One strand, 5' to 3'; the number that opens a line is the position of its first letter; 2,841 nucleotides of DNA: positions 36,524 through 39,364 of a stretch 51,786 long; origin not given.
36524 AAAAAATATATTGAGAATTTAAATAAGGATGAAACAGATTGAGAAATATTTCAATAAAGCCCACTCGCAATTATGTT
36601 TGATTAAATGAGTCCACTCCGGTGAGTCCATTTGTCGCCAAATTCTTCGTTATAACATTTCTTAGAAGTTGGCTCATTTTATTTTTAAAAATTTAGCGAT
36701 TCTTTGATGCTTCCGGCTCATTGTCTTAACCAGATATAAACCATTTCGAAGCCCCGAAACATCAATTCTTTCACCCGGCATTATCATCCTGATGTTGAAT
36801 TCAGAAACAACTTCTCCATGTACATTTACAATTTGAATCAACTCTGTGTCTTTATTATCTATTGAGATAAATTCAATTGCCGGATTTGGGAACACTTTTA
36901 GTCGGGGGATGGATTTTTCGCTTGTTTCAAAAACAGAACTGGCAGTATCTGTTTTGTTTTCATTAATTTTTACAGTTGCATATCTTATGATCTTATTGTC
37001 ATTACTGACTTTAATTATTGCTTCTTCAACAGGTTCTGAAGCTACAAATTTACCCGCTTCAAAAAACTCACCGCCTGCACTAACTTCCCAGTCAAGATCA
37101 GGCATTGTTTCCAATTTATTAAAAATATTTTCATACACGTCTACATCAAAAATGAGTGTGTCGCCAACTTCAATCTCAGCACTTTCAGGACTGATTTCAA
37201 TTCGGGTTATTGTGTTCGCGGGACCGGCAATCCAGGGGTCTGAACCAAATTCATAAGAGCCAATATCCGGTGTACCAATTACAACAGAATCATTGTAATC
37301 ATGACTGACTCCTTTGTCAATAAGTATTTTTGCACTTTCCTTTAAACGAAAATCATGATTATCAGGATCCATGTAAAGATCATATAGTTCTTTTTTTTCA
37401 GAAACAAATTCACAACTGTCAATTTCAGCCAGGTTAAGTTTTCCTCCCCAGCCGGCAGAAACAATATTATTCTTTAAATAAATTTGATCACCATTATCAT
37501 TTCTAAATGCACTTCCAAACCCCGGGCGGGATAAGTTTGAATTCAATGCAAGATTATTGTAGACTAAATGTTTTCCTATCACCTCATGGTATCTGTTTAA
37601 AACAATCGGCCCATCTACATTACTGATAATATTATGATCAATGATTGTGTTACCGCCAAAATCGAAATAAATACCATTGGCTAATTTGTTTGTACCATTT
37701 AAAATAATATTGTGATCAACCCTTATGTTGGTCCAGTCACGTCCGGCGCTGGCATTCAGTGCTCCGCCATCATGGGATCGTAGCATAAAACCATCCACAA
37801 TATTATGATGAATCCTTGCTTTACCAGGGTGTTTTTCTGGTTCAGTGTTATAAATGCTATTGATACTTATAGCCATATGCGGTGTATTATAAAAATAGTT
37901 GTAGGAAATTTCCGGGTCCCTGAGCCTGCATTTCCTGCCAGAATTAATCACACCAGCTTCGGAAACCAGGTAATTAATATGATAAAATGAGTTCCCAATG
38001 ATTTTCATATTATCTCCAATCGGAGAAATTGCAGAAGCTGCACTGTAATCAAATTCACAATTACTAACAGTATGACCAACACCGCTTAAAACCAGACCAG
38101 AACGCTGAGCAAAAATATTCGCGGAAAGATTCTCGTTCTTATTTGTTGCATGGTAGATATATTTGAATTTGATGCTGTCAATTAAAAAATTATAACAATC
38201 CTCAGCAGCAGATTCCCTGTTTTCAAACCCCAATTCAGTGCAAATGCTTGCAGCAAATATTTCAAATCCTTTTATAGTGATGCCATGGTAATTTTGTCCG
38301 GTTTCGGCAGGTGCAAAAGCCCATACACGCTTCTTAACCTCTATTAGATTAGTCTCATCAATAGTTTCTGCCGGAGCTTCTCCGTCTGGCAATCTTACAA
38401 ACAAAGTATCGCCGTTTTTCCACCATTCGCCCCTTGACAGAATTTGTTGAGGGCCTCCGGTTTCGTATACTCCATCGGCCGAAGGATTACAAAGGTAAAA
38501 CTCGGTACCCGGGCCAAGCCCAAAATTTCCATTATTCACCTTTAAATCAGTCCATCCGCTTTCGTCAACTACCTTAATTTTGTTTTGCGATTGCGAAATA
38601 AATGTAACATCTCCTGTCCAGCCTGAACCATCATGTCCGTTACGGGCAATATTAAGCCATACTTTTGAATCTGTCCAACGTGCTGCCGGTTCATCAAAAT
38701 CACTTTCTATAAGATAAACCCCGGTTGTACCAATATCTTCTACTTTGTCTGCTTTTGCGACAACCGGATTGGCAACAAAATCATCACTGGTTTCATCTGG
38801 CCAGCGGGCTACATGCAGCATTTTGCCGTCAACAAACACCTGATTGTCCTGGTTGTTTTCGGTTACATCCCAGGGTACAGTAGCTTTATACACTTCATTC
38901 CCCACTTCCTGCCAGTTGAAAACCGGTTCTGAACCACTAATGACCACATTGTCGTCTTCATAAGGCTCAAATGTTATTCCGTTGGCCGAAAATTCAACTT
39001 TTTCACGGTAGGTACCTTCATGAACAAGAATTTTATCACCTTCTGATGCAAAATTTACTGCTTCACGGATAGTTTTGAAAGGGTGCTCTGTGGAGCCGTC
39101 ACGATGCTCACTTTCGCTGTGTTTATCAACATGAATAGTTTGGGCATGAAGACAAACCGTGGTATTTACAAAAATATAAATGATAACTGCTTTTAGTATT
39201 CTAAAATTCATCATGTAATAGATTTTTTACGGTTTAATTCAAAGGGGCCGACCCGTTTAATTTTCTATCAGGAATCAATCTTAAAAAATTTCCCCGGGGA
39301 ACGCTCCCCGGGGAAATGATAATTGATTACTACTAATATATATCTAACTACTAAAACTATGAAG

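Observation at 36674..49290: PUL in which the post-SusD surface proteins are T9SS cargo rather than lipoproteins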

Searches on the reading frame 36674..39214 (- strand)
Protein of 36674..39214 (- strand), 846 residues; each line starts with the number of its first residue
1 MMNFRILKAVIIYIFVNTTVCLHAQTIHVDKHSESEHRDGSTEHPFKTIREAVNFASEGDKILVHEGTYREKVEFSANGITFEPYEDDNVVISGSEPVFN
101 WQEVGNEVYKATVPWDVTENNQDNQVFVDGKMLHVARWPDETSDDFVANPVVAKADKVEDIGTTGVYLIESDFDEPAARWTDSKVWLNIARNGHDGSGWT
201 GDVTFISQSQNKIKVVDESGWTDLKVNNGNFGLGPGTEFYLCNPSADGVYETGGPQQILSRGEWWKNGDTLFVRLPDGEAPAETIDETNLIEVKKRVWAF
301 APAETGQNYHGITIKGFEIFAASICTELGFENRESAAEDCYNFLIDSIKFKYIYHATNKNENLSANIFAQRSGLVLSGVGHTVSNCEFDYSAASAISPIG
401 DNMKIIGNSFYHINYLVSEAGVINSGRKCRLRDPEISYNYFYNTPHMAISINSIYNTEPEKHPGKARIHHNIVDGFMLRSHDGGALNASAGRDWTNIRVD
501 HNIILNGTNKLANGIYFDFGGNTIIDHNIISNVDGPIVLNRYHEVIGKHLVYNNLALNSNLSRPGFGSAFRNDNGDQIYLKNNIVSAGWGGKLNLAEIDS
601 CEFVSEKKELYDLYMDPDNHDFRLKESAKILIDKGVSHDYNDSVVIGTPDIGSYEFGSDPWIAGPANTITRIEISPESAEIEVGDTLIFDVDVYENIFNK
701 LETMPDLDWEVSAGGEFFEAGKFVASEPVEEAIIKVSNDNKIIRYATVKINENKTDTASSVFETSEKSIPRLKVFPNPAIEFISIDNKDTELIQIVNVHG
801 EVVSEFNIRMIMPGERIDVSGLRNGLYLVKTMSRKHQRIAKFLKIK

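Call 5: search_protein_families(library=pfam, proteins=[window:36674-39214:-], max_evalue=0.01)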
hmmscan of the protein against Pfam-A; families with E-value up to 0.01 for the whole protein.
window:36674-39214:- (846 aa): 2 families
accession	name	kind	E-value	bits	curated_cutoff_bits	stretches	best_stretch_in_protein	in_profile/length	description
PF18962.6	Por_Secre_tail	-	6.1e-11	42.9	27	1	774-842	1-73/75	Secretion system C-terminal sorting domain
PF07602.17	DUF1565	-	0.00034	20.4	20.3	1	37-72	6-41/257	Protein of unknown function (DUF1565)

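Call 6: search_protein_families(library=ncbifam, proteins=[window:36674-39214:-], max_evalue=0.01)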
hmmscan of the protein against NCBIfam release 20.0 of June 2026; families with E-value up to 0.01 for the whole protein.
window:36674-39214:- (846 aa): 3 families
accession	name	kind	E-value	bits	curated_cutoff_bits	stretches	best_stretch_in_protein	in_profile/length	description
TIGR04183.1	Por_Secre_tail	domain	2.6e-07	30.5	23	1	774-844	1-71/72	T9SS type A sorting domain-containing protein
NF047854.1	LIC10774_subfam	equivalog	2.4e-06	26.7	380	1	21-73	55-107/358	LIC10774/LIC10365 family surface protein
NF052644.1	T9SS_DNase_Rie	equivalog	0.0022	17.4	260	1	788-844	198-250/251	T9SS-dependent surface endonuclease, AS87_RS02955 family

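Call 22: find_homologous_proteins(query=window:36674-39214:-, max_evalue=0.00001)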
Query window:36674-39214:- (846 aa): 52 proteins with E <= 0.00001 among 8000 candidates.
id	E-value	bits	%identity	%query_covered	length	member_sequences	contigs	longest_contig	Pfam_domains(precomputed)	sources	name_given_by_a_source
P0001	0.0e+0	1952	100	100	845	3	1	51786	PF18962.8,PF22842.4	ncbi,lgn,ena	-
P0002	0.0e+0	1348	70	100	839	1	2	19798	PF18962.8,PF22842.4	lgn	-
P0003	9.3e-270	916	54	85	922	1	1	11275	PF18962.8,PF22842.4,PF16967.12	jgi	-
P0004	8.6e-238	810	45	99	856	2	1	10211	PF18962.8,PF22842.4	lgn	-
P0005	5.7e-235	801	46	97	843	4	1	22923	PF18962.8,PF22842.4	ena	-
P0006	1.2e-229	783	45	98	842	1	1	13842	PF18962.8,PF22842.4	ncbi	-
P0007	1.7e-213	730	43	98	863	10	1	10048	PF18962.8,PF22842.4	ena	-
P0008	2.6e-210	719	43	97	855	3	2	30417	PF18962.8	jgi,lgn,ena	-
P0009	1.4e-207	710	42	97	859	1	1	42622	PF18962.8,PF22842.4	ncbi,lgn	-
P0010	3.6e-202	692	44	90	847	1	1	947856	PF18962.8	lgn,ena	-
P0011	1.5e-201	690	41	100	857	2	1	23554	PF18962.8,PF22842.4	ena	-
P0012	2.8e-200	686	41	96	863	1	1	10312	PF18962.8,PF22842.4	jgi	-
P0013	1.7e-199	683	41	99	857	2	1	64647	PF18962.8,PF22842.4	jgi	-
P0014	4.0e-197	675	39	99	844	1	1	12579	PF18962.8,PF22842.4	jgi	jgi:hypothetical protein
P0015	7.6e-197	675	42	93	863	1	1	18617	PF18962.8,PF22842.4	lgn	-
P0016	1.0e-195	671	39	100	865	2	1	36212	PF18962.8,PF22842.4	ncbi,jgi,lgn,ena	jgi:hypothetical protein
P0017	2.9e-195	669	41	96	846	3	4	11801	PF18962.8,PF22842.4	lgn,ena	-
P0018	3.6e-188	646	39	98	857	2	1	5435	PF18962.8,PF22842.4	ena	-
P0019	2.4e-123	431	37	77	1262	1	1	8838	PF07691.18,PF13287.13,PF18962.8,PF13290.14,PF22842.4,PF03174.20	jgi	jgi:hypothetical protein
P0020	8.2e-122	426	36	79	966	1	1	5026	PF09479.17,PF18962.8,PF18998.7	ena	-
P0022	7.8e-116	407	36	83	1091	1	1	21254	PF07691.18,PF18962.8,PF22842.4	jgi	jgi:hypothetical protein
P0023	7.3e-113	397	35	78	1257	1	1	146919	PF07691.18,PF13287.13,PF18962.8,PF13290.14,PF22842.4,PF03174.20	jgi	jgi:hypothetical protein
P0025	6.5e-110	387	38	78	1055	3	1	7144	PF18962.8,PF18998.7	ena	-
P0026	3.4e-106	375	37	77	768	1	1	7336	PF07602.18,PF18962.8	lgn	-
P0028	3.3e-101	358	36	73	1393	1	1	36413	PF07691.18,PF06452.17,PF18962.8,PF00041.28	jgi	jgi:hypothetical protein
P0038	4.5e-65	239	33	74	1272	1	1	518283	PF06452.17,PF18962.8,PF02018.24,PF00041.28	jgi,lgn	jgi:hypothetical protein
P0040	2.2e-50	190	31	79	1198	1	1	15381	PF18962.8,PF18998.7,PF22842.4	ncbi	-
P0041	1.0e-48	184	29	84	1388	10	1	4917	PF18962.8,PF18998.7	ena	-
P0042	1.7e-48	184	28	77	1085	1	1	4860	PF18962.8,PF22842.4,PF00041.28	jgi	jgi:hypothetical protein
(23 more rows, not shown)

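Call 23: find_encoding_contigs(protein=P0001, flank=10000, max_places=3)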
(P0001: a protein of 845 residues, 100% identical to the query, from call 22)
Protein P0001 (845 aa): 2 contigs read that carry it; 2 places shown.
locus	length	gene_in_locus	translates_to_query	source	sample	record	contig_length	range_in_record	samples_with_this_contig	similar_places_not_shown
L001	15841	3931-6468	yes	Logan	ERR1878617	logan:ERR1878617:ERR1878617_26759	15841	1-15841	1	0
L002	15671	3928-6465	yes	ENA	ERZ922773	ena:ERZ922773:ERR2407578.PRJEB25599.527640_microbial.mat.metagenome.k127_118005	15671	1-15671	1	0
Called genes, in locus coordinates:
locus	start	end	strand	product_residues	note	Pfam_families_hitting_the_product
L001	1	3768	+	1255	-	?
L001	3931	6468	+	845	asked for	PF22842:Pel9A-like_beta_helix (weak), PF18962:Por_Secre_tail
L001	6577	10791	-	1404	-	PF07494:Reg_prop (faint), PF08450:SGL (faint), PF07495:Y_Y_Y, PF00512:HisKA, PF02518:HATPase_c, PF00072:Response_reg, PF12833:HTH_18, PF00165:HTH_AraC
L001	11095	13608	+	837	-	PF12708:Pect-lyase_RHGA_epim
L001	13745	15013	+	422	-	PF22842:Pel9A-like_beta_helix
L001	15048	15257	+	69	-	-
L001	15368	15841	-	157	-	?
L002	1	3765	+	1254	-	PF13385:Laminin_G_3, PF06452:CBM9_1, PF00041:fn3 (faint), PF06452:CBM9_1, PF18962:Por_Secre_tail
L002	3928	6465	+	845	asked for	PF22842:Pel9A-like_beta_helix (weak), PF18962:Por_Secre_tail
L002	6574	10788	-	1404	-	PF07494:Reg_prop (faint), PF08450:SGL (faint), PF07495:Y_Y_Y, PF00512:HisKA, PF02518:HATPase_c, PF00072:Response_reg, PF12833:HTH_18, PF00165:HTH_AraC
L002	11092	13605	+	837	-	PF12708:Pect-lyase_RHGA_epim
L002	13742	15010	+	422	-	PF22842:Pel9A-like_beta_helix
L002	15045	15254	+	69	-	-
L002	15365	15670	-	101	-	?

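Call 24: find_encoding_contigs(protein=P0002, flank=10000, max_places=3)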
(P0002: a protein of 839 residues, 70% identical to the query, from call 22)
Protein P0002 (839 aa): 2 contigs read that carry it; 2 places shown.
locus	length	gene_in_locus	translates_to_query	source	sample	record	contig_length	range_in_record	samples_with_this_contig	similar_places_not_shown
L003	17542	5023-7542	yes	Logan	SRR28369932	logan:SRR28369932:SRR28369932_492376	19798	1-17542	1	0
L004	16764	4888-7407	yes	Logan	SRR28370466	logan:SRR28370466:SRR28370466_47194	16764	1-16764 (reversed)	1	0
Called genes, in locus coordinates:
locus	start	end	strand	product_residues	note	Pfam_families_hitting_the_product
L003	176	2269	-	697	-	-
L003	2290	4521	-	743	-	PF22842:Pel9A-like_beta_helix (weak), PF13229:Beta_helix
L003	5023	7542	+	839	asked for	PF22842:Pel9A-like_beta_helix (weak), PF18962:Por_Secre_tail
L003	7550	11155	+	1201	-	PF18998:Flg_new_2, PF18962:Por_Secre_tail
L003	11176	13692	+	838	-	PF12708:Pect-lyase_RHGA_epim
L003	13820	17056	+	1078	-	PF13620:CarboxypepD_reg, PF13715:CarbopepD_reg_2, PF07715:Plug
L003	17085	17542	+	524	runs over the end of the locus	PF12771:SusD-like_2 (weak), PF14322:SusD-like_3, PF07980:SusD_RagB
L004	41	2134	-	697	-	-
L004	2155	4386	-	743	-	PF22842:Pel9A-like_beta_helix (weak), PF13229:Beta_helix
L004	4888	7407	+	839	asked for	PF22842:Pel9A-like_beta_helix (weak), PF18962:Por_Secre_tail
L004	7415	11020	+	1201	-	PF18998:Flg_new_2, PF18962:Por_Secre_tail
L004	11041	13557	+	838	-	PF12708:Pect-lyase_RHGA_epim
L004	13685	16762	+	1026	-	?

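Call 28: search_solved_structures(query=A1, max_evalue=1, show_alignments=1)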
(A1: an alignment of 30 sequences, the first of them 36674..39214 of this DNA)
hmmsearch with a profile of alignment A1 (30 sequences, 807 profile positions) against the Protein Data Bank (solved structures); distinct sequences matched with E-value up to 1: 17.
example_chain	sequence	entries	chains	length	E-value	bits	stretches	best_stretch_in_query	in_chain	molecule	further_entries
3vst_A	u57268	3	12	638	3.4e-27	98.5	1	24-115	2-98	Xylosidase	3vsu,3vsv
9rx2_A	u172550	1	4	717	4.1e-18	68.5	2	397-630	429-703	Parallel beta-helix repeat protein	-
5mqp_A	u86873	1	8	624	1.4e-08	36.9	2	20-135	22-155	Glycoside hydrolase BT_1002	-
7pzj_A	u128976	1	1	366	2.8e-06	29.3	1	709-801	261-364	Lipase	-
5olq_A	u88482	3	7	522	6.7e-06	28.1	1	23-67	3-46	Rhamnogalacturonan lyase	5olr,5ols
8glk_D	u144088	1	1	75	7.7e-06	27.9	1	738-806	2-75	Endonuclease I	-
5jvk_A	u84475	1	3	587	1.5e-05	26.9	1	724-806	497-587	Uncharacterized protein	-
8fqc_P1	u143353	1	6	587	3.4e-05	25.7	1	29-79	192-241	Tail Spike protein, gp124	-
9rkv_M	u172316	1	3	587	0.00011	24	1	29-79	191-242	Putative tail fiber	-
8qb1_A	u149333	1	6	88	0.00023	23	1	738-805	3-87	Mirolase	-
8glj_D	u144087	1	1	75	0.00079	21.2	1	737-806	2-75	Por secretion system C-terminal sorting domain-containing protein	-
7dmk_A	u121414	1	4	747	0.0016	20.2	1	376-443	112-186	BcAlyPL6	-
1qjv_A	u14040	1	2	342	0.0026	19.5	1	38-93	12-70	PECTIN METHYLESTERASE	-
2nsp_A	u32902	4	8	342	0.0027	19.5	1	38-93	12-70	Pectinesterase A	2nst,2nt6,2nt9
2ntb_A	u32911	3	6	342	0.0027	19.5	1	38-93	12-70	Pectinesterase A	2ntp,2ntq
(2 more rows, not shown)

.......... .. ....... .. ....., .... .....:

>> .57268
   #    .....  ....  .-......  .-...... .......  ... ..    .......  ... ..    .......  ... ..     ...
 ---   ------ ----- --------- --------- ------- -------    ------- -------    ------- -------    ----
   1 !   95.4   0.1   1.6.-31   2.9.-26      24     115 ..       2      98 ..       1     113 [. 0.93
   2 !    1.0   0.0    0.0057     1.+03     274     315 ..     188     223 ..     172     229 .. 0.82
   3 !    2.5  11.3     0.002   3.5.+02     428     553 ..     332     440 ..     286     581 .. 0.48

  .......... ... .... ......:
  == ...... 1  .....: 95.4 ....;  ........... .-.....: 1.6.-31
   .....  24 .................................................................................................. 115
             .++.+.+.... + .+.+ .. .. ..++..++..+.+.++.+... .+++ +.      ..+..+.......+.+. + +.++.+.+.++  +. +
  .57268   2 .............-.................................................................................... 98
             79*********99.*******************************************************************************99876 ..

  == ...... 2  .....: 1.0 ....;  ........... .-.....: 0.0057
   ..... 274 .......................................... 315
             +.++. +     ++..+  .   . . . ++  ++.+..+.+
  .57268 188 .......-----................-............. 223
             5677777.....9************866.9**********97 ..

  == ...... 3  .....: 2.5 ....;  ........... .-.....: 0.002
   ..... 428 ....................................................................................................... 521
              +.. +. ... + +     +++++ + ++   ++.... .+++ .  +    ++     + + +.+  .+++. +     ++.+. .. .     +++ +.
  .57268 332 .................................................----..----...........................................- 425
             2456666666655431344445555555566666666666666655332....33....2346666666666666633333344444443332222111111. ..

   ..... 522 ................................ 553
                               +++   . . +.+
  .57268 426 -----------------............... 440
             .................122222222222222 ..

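Call 32: find_related_loci(query=A1, collection=genome_contigs, flank=10000)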
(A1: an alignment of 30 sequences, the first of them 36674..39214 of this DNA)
Query A1 (846 aa) in genome_contigs; peptide patterns used: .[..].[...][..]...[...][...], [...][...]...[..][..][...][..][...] (x = any residue, [..] = any of these).
214 stretches matched a pattern; 90 encode a relative of the query (tblastn E <= 1e-3); the best 80 are kept; 79 distinct loci.
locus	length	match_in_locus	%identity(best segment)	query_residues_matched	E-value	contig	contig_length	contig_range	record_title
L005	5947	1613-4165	42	2-833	0e+0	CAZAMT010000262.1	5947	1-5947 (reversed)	MAG TPA_asm: uncultured Bacteroidales bacterium isolate binchicken_co8_368 genome assembly, contig: NODE_26806_length_59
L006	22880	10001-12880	42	24-844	0e+0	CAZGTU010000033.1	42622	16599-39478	MAG TPA_asm: uncultured Bacteroidaceae bacterium isolate SRP332253_co1_94 genome assembly, contig: NODE_1071_length_4262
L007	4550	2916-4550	47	12-547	3e-166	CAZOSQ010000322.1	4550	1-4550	MAG TPA_asm: uncultured Bacteroidales bacterium isolate SRP252850_co1_121 genome assembly, contig: NODE_34989_length_455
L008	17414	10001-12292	34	2-772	2e-128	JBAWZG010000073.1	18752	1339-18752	MAG: Bacteroidia bacterium isolate ELA109 MAG109_73, whole genome shotgun sequence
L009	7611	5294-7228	37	14-675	1e-127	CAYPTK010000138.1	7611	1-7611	MAG TPA_asm: uncultured Bacteroidales bacterium isolate binchicken_co15_214 genome assembly, contig: NODE_8225_length_76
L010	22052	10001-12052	37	1-682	7e-125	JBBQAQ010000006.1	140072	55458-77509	MAG: Bacteroidales bacterium isolate Co_metawrap_1449 Cmw_1449_k141_8737552_length_140072_cov_59.9983, whole genome shot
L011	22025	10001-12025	37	20-700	5e-125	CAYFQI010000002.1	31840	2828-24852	MAG TPA_asm: uncultured Bacteroidales bacterium isolate ERP107533_co1_165 genome assembly, contig: NODE_654_length_31840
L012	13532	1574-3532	39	19-672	4e-123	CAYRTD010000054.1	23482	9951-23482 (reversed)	MAG TPA_asm: uncultured Bacteroidaceae bacterium isolate SRP332253_co1_293 genome assembly, contig: NODE_3353_length_234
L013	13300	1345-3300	36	14-664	2e-117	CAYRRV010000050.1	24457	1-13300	MAG TPA_asm: uncultured Bacteroidales bacterium isolate SRP252850_co1_125 genome assembly, contig: NODE_3613_length_2445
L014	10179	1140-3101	37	5-674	8e-121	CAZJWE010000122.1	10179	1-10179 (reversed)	MAG TPA_asm: uncultured Bacteroidales bacterium isolate SRP332253_co1_6 genome assembly, contig: NODE_11074_length_10179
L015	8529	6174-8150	35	4-664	2e-112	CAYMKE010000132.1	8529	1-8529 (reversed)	MAG TPA_asm: uncultured Bacteroidales bacterium isolate SRP252850_co1_227 genome assembly, contig: NODE_15907_length_852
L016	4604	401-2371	33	1-671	6e-111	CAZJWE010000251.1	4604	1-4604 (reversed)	MAG TPA_asm: uncultured Bacteroidales bacterium isolate SRP332253_co1_6 genome assembly, contig: NODE_29108_length_4604_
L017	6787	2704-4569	37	46-675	3e-108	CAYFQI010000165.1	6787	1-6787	MAG TPA_asm: uncultured Bacteroidales bacterium isolate ERP107533_co1_165 genome assembly, contig: NODE_13791_length_678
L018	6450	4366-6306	35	14-664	2e-107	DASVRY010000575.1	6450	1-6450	MAG TPA_asm: Chthoniobacteraceae bacterium isolate SMAG_U3248 k141_1010530, whole genome shotgun sequence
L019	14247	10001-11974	34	5-664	2e-106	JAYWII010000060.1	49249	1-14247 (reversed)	MAG: Chitinophagaceae bacterium isolate GLR81_GL56_UP_2_metabinner_1 GLR81_GL56_UP_2_metabinner_1_59, whole genome shotg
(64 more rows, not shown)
